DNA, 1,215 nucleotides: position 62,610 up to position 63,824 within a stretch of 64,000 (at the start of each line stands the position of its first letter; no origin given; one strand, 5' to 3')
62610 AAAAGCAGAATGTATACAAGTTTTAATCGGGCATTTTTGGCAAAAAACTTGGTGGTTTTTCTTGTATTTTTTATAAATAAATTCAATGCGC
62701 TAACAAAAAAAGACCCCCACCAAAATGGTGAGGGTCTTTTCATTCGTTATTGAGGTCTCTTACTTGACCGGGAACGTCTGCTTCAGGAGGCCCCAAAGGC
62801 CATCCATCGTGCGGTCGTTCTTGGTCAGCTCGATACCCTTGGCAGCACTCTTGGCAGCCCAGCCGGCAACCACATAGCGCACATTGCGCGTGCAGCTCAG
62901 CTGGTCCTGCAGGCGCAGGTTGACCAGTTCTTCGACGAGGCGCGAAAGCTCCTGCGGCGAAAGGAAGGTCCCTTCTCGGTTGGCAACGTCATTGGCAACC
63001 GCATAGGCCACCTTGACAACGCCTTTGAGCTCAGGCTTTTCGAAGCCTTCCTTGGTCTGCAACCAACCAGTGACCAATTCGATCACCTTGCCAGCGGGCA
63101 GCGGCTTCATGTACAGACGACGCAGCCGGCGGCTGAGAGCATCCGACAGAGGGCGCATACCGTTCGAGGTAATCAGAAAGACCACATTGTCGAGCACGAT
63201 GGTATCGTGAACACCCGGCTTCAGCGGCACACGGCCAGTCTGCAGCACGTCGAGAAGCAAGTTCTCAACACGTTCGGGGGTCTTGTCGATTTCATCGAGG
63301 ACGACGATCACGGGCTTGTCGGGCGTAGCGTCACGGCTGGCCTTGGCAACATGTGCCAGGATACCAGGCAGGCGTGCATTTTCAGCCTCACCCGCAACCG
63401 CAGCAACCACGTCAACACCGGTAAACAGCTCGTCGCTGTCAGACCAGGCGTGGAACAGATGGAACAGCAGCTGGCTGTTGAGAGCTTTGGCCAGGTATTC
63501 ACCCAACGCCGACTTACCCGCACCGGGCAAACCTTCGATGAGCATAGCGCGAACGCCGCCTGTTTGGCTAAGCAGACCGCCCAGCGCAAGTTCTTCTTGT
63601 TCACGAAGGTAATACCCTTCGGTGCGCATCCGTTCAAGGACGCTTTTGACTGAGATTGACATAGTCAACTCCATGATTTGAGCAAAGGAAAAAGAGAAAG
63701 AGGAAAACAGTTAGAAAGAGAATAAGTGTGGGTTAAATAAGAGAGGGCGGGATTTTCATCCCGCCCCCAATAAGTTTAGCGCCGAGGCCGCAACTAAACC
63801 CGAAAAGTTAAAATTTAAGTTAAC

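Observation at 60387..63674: Foreign-composition MoxR-type AAA+ ATPase plus a membrane-anchored, acidic-linker VWA-like protein: a two-gene module of unknown function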

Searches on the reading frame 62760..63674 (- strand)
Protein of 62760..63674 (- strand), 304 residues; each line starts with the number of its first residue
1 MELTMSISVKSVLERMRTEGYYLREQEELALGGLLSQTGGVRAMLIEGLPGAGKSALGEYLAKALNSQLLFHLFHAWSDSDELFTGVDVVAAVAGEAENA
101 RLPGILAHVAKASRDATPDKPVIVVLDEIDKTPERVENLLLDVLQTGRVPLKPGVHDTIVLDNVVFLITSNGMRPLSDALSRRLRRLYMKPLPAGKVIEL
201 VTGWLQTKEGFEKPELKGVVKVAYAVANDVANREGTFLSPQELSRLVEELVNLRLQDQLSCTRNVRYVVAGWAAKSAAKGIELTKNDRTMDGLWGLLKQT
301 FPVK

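Call 4: search_protein_families(library=pfam, proteins=[window:62760-63674:-], max_evalue=1)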
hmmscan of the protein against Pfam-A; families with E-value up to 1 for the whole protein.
window:62760-63674:- (304 aa): 16 families
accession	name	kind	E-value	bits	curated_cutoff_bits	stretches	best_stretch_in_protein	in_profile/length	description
PF07728.20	AAA_5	-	1.5e-12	48.1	22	1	44-183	2-138/139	AAA domain (dynein-related subfamily)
PF13191.12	AAA_16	-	1.2e-08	36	32.6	1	22-146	3-158/167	AAA ATPase domain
PF00004.35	AAA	-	3.1e-08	34.6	21.2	1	44-189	1-128/131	ATPase family associated with various cellular activities (AAA)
PF07724.20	AAA_2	-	1.8e-07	31.8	27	1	117-171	72-124/166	AAA domain (Cdc48 subfamily)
PF13401.12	AAA_22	-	3.3e-05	24.7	27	1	43-145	7-109/130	AAA domain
PF20030.5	bpMoxR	-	0.00017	21.2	27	1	43-180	33-153/205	MoxR domain in the MoxR-vWA-beta-propeller ternary systems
PF13238.12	AAA_18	-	0.00044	21.1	29.4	1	45-106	2-55/128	AAA domain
PF07726.17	AAA_3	-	0.0013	19.1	27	0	123-166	65-105/131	ATPase family associated with various cellular activities (AAA)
PF24883.2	NPHP3_N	-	0.0027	18.4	24.8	1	40-73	21-54/164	Nephrocystin 3, N-terminal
PF07693.20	KAP_NTPase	-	0.03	14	20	0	45-81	24-63/293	KAP family P-loop domain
PF00158.32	Sigma54_activat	-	0.088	12.9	20.2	0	123-162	96-134/168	Sigma-54 interaction domain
PF02223.23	Thymidylate_kin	-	0.098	12.8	27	1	46-70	1-25/185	Thymidylate kinase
PF16901.10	DAO_C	-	0.13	12.6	31.4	1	160-208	70-118/126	C-terminal domain of alpha-glycerophosphate oxidase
PF06068.19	TIP49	-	0.15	11.6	23.8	1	41-74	50-83/347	TIP49 P-loop domain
PF00910.28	RNA_helicase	-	0.17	12.8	21.5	0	45-69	2-26/105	RNA helicase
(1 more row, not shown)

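Call 5: search_protein_families(library=padloc, proteins=[window:62760-63674:-], max_evalue=1)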
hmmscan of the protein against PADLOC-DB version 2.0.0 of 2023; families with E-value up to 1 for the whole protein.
window:62760-63674:- (304 aa): 7 families
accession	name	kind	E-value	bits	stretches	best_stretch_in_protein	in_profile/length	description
PDLC04140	mad8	-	0.00064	17.3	1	98-148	170-221/314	mads_8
PDLC02911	VakA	-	0.003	16.1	1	45-70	6-31/163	-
PDLC02196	IetA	-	0.004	14.6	1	42-70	123-151/374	-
PDLC04690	PDC-M51B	-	0.0047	14.7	1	45-70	6-31/191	-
PDLC02195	IetA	-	0.036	11.4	1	42-69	138-165/395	-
PDLC04232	IetA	-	0.043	11.2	1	43-70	118-145/330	-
PDLC04606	PDC-M37B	-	0.085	10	1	123-171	247-293/390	-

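Call 6: search_protein_families(library=ncbifam, proteins=[window:62760-63674:-], max_evalue=1)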
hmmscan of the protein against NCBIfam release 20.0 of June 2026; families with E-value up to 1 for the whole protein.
window:62760-63674:- (304 aa): 28 families (the best 25 are shown)
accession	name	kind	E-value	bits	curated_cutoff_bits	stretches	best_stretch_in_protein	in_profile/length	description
NF047784.1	MadB_ATPase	equivalog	3.5e-09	36.3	475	1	118-184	136-201/298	MadB family AAA-type ATPase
NF008263.0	PRK11034.1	equivalog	0.00055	18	1350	1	25-171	472-606/758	ATP-dependent Clp protease ATP-binding subunit ClpA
TIGR03346.1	chaperone_ClpB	equivalog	0.0015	16.9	1232.1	1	123-171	670-716/853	ATP-dependent chaperone ClpB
NF033606.1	heat_AAA_ClpK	exception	0.0015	16.4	1900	1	32-185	634-775/949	heat shock survival AAA family ATPase ClpK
TIGR02639.1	ClpA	equivalog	0.0019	16.5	993.15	1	32-171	478-605/734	ATP-dependent Clp protease ATP-binding subunit ClpA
NF008118.0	PRK10865.1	equivalog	0.0019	16.2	1417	1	123-172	673-720/857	ATP-dependent chaperone ClpB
TIGR00763.1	lon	equivalog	0.0065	15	608.05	1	34-183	347-489/795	endopeptidase La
TIGR00678.1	holB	equivalog_domain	0.011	15.4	180.6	1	40-68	13-41/188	DNA polymerase III subunit delta'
TIGR03345.1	VI_ClpV1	equivalog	0.011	14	884.95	1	123-172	671-718/852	type VI secretion system ATPase TssH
NF007893.0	PRK10597.1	equivalog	0.016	15.7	111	1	190-238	11-58/81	DNA damage-inducible protein I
NF006744.0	PRK09270.1-3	equivalog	0.02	14.4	281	1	39-67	21-49/213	nucleoside/nucleotide kinase family protein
NF006015.0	PRK08154.1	subfamily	0.02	14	204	1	44-67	140-162/314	anaerobic benzoate catabolism transcriptional regulator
NF005677.0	PRK07471.1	equivalog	0.023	13.8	252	1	164-253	173-260/366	DNA polymerase III subunit delta'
TIGR02928.1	TIGR02928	subfamily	0.027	13.3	181.3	1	43-144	42-154/366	orc1/cdc6 family replication initiation protein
NF006743.0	PRK09270.1-2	equivalog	0.028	13.5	227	1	40-68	26-55/217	nucleoside/nucleotide kinase family protein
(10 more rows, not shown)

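Call 7: search_protein_families(library=phrogs, proteins=[window:62760-63674:-], max_evalue=1)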
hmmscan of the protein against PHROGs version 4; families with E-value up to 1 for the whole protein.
window:62760-63674:- (304 aa): 17 families
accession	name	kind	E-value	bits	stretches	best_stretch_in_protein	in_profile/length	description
phrog_5846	-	DNA, RNA and nucleotide metabolism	1.3e-07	32.3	1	41-209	38-170/380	clamp loader of DNA polymerase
phrog_168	-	DNA, RNA and nucleotide metabolism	3.2e-07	31.4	1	29-229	31-202/314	clamp loader of DNA polymerase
phrog_3757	-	unknown function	0.00011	22.7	1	3-70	95-155/367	-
phrog_10401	-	other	0.00032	20.6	1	42-131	461-529/667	ATPase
phrog_4871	-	other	0.00065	19.2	1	123-171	571-617/764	ATP-dependent protease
phrog_249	-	moron, auxiliary metabolic gene and host takeover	0.00084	19.8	1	44-148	130-221/380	porphyrin biosynthesis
phrog_7998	-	unknown function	0.00085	19.6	1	43-149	42-147/339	-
phrog_7485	-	unknown function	0.0024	17.9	1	43-79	229-265/430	-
phrog_10255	-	other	0.016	15.9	1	44-67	4-27/230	kinase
phrog_1297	-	other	0.016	15.2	1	43-149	27-128/356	ATPase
phrog_11838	-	DNA, RNA and nucleotide metabolism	0.031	14.5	1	40-144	39-126/420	clamp loader of DNA polymerase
phrog_16448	-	other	0.065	12.5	1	43-183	451-584/680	ATPase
phrog_15585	-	unknown function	0.086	12.1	1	44-184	352-485/793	-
phrog_16738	-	unknown function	0.087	12.5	0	213-255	10-52/512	-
phrog_21479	-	unknown function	0.25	12.4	0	46-69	31-54/68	-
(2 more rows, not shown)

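Call 9: find_encoding_contigs(protein=window:62760-63674:-, flank=10000, max_places=6)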
Protein window:62760-63674:- (304 aa): no gene with exactly this product is on record in the collection.

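Call 18: search_solved_structures(query=window:62760-63674:-, max_evalue=0.01)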
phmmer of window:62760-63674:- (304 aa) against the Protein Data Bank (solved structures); distinct sequences matched with E-value up to 0.01: 5.
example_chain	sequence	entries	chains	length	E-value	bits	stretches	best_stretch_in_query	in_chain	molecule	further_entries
4d2q_A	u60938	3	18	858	0.0037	20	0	114-195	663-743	CLPB | CHAPERONE PROTEIN CLPB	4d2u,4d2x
6og3_E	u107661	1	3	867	0.0041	19.9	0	114-195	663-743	Hyperactive disaggregase ClpB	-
6oax_C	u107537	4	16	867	0.0041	19.9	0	114-195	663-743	Hyperactive disaggregase ClpB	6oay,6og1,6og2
9if4_A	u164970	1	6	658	0.0082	18.9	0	119-171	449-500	ATP-dependent Clp protease ATP-binding subunit ClpC1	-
3pxi_A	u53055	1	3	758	0.0087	18.8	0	120-200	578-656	Negative regulator of genetic competence ClpC/MecB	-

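Call 26: find_homologous_proteins(query=window:62760-63674:-, max_evalue=0.001)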
Query window:62760-63674:- (304 aa): 97 proteins with E <= 0.001 among 8000 candidates.
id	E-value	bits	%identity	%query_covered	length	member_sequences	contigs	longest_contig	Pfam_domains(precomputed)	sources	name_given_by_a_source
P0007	1.6e-190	650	100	99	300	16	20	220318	PF07724.21,PF00004.36,PF07728.21,PF13191.13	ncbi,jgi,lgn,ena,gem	-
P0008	5.1e-166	569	83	99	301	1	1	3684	PF07724.21,PF00004.36,PF07728.21,PF13191.13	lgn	-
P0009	2.1e-152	525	79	99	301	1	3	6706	PF07724.21,PF00004.36,PF07728.21,PF13191.13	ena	-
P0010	8.3e-86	306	52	98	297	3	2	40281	PF20030.6,PF07724.21,PF00004.36,PF13401.13,PF07728.21,PF13191.13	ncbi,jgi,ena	jgi:MoxR-like ATPase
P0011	1.6e-64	236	50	81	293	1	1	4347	PF07724.21,PF00004.36,PF07728.21,PF13191.13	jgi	jgi:MoxR-like ATPase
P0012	3.7e-61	225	45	89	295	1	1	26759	PF20030.6,PF07724.21,PF00004.36,PF13401.13,PF01637.25,PF07728.21,PF13191.13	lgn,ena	-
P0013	4.7e-57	212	46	88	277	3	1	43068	PF07724.21,PF00004.36,PF13401.13,PF05496.19,PF07728.21,PF13191.13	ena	-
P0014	2.1e-55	206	47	93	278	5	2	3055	PF20030.6,PF07724.21,PF00004.36,PF13401.13,PF07728.21,PF13191.13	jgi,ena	jgi:MoxR-like ATPase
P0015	6.2e-55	205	45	88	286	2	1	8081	PF07724.21,PF00004.36,PF13401.13,PF07728.21,PF01078.28,PF13191.13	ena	-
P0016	4.0e-54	202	45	88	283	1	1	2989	PF20030.6,PF00004.36,PF13401.13,PF07728.21,PF13191.13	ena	-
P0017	7.9e-54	201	47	78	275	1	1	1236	PF07724.21,PF00004.36,PF07728.21,PF13191.13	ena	-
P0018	2.2e-53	200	42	96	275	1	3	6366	PF07724.21,PF00004.36,PF13401.13,PF07728.21,PF01078.28,PF13191.13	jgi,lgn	jgi:MoxR-like ATPase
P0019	1.8e-52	197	45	88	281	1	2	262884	PF07724.21,PF07726.18,PF00004.36,PF13401.13,PF07728.21,PF13191.13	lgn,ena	-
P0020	3.6e-52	196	45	92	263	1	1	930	PF00004.36,PF13401.13,PF07728.21,PF13191.13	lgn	-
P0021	4.1e-52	196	43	85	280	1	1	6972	PF07724.21,PF00004.36,PF13401.13,PF07728.21,PF13191.13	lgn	-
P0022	5.0e-52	195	49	77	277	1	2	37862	PF20030.6,PF07724.21,PF00004.36,PF13401.13,PF07728.21,PF13191.13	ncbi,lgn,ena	-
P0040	3.6e-49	186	42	95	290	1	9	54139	PF20030.6,PF07724.21,PF00004.36,PF13401.13,PF07728.21,PF13191.13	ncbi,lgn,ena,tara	tara:strand:+ start:2333 stop:3205 length:873 start_codon:yes stop_codon:yes gene_type:complete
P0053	1.1e-46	178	41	92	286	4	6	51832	PF20030.6,PF07724.21,PF00004.36,PF13401.13,PF07728.21,PF13191.13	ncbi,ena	-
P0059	6.6e-45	172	44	80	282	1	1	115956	PF07724.21,PF00004.36,PF13401.13,PF07728.21,PF13191.13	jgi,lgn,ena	-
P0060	9.0e-44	168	43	90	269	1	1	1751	PF07724.21,PF00004.36,PF07728.21,PF13191.13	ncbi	-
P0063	7.5e-43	165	42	86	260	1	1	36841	PF07724.21,PF07726.18,PF00004.36,PF13401.13,PF07728.21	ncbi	-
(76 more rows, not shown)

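Call 28: find_encoding_contigs(protein=P0010, flank=8000, max_places=3)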
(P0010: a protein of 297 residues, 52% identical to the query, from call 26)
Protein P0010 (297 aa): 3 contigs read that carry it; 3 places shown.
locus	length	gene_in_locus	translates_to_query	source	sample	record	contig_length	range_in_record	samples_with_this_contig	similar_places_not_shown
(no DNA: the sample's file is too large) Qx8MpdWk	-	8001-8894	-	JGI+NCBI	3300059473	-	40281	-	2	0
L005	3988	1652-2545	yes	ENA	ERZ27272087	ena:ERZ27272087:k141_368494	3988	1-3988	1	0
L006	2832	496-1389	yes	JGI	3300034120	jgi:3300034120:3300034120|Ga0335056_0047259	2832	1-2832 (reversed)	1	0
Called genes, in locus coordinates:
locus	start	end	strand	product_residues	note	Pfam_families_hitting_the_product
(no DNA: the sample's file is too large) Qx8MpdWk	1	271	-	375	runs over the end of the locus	PF05222:AlaDh_PNT_N, PF01262:AlaDh_PNT_C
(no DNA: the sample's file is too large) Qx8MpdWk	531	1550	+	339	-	PF01145:Band_7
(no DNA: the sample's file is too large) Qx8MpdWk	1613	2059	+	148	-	PF01957:NfeD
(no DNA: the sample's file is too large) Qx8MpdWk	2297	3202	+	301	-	PF00459:Inositol_P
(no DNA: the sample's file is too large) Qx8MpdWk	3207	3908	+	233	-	PF06508:QueC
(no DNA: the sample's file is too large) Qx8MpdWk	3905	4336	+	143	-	PF01242:PTPS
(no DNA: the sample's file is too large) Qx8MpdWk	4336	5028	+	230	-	PF04055:Radical_SAM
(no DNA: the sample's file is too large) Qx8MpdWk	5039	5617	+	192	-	PF01227:GTP_cyclohydroI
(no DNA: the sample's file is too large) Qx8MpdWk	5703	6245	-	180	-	PF13302:Acetyltransf_3, PF00583:Acetyltransf_1, PF13523:Acetyltransf_8 (weak)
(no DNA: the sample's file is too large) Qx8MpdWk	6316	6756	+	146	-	PF14489:QueF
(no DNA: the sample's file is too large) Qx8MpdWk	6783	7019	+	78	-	PF01361:Tautomerase, PF14552:Tautomerase_2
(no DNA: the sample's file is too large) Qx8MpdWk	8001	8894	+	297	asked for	PF13191:AAA_16 (faint), PF20030:bpMoxR (weak), PF07724:AAA_2, PF13401:AAA_22 (weak), PF00004:AAA, PF07728:AAA_5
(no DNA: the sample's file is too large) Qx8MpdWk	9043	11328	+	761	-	-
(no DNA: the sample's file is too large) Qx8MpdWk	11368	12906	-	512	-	PF04244:DPRP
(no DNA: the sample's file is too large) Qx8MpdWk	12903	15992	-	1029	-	PF00873:ACR_tran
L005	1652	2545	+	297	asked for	PF13191:AAA_16 (faint), PF20030:bpMoxR (weak), PF07724:AAA_2, PF13401:AAA_22 (weak), PF00004:AAA, PF07728:AAA_5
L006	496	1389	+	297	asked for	PF13191:AAA_16 (faint), PF20030:bpMoxR (weak), PF07724:AAA_2, PF13401:AAA_22 (weak), PF00004:AAA, PF07728:AAA_5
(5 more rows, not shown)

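Call 29: find_encoding_contigs(protein=P0019, flank=8000, max_places=3)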
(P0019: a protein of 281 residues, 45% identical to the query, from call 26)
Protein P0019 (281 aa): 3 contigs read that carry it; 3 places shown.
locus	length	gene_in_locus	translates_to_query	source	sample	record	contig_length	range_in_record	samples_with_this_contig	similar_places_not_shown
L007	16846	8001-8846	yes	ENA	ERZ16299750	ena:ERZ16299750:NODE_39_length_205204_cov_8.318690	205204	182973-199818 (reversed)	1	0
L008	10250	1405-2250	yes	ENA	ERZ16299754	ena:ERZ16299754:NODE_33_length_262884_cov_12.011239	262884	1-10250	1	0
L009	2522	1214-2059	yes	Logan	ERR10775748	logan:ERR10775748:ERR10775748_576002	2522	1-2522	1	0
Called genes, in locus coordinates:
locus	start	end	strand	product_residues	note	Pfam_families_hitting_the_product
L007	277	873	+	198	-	-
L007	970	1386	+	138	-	PF07007:LprI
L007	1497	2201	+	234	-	-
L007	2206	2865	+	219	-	-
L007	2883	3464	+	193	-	-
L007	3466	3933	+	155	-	-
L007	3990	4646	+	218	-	-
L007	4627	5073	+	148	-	PF01510:Amidase_2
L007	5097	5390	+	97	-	-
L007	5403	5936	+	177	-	-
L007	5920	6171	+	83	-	-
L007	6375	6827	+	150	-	-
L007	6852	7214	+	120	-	PF20307:divDNAB (weak), PF09652:Cas_VVA1548 (weak)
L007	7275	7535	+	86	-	-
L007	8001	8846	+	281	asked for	PF13191:AAA_16 (faint), PF00004:AAA, PF07724:AAA_2, PF07726:AAA_3, PF07728:AAA_5, PF13401:AAA_22 (weak)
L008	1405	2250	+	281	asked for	PF13191:AAA_16 (faint), PF00004:AAA, PF07724:AAA_2, PF07726:AAA_3, PF07728:AAA_5, PF13401:AAA_22 (weak)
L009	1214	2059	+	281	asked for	PF13191:AAA_16 (faint), PF00004:AAA, PF07724:AAA_2, PF07726:AAA_3, PF07728:AAA_5, PF13401:AAA_22 (weak)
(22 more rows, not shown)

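Call 30: find_encoding_contigs(protein=P0040, flank=8000, max_places=3)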
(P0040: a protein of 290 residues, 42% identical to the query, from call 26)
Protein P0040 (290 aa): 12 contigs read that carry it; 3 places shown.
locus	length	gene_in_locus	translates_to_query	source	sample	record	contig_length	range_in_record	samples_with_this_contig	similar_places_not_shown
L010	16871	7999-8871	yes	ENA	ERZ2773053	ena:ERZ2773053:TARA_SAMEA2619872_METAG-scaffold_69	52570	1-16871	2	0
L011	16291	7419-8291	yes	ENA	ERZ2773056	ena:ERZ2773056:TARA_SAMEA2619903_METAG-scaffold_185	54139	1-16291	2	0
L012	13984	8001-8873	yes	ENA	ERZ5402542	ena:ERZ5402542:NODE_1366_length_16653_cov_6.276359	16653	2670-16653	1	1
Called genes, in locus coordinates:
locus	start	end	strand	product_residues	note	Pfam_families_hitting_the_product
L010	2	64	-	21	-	?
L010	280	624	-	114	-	-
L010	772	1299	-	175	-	PF03837:RecT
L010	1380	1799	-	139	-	-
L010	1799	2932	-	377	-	PF12705:PDDEXK_1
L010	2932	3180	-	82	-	-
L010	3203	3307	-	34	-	-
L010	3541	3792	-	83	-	-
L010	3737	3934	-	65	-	-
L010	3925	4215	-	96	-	PF12957:DUF3846 (weak)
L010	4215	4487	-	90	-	-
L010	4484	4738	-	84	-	-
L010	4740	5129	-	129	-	-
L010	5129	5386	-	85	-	-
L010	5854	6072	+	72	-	-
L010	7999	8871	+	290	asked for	PF13191:AAA_16, PF20030:bpMoxR (faint), PF00004:AAA, PF07724:AAA_2, PF07728:AAA_5, PF13401:AAA_22 (weak)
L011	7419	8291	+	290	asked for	PF13191:AAA_16, PF20030:bpMoxR (faint), PF00004:AAA, PF07724:AAA_2, PF07728:AAA_5, PF13401:AAA_22 (weak)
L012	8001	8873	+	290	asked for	PF13191:AAA_16, PF20030:bpMoxR (faint), PF00004:AAA, PF07724:AAA_2, PF07728:AAA_5, PF13401:AAA_22 (weak)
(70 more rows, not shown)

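Call 43: search_dna_similar(query=window:62760-63674:-, collection=phages, mode=protein, max_evalue=0.00001, max_rows=30)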
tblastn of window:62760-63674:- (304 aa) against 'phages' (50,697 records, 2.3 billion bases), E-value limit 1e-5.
No match.
